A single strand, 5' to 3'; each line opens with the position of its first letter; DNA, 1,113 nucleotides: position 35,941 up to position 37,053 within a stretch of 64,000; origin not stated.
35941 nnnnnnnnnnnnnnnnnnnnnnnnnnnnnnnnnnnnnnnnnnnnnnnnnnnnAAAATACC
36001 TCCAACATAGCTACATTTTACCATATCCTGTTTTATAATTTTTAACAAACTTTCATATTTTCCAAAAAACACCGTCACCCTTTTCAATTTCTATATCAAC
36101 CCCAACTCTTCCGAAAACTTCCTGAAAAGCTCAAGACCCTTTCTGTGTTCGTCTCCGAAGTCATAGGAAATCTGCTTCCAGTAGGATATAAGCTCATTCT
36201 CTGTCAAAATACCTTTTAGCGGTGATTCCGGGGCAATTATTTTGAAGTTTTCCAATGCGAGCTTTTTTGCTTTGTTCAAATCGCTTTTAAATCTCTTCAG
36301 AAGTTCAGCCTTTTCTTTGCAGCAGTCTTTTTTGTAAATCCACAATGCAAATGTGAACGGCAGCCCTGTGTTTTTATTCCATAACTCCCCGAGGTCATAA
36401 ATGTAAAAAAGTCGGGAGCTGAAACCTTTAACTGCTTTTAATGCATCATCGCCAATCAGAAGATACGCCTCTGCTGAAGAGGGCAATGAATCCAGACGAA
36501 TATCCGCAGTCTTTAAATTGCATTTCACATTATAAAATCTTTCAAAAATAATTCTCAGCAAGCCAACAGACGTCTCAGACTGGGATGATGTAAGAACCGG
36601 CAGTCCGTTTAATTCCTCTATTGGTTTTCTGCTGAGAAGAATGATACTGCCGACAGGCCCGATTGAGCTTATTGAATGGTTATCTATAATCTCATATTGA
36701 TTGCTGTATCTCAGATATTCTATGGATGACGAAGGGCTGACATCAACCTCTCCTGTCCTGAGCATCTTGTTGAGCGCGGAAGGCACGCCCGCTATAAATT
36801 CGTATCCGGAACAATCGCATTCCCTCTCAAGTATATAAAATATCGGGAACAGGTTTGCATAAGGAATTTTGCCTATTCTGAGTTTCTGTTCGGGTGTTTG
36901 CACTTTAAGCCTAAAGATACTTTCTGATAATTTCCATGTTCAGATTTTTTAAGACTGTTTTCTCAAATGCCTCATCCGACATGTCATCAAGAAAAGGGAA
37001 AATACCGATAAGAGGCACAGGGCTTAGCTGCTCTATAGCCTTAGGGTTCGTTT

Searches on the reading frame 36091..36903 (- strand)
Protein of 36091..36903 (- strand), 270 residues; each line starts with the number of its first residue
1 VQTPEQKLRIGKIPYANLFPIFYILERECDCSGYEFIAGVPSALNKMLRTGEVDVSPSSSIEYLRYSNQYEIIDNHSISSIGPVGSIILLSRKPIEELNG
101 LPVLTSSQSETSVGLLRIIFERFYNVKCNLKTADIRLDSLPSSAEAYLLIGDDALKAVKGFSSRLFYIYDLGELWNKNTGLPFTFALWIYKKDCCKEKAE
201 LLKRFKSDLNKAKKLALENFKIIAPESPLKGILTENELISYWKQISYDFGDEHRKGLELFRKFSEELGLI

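Call 59: search_protein_families(library=pfam, proteins=[window:36091-36903:-], max_evalue=0.001)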
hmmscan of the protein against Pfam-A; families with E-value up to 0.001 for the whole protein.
window:36091-36903:- (270 aa): 1 family
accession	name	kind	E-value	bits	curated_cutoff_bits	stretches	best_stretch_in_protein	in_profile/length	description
PF02621.19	VitK2_biosynth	-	1.7e-65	221.4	26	1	8-265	1-251/252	Menaquinone biosynthesis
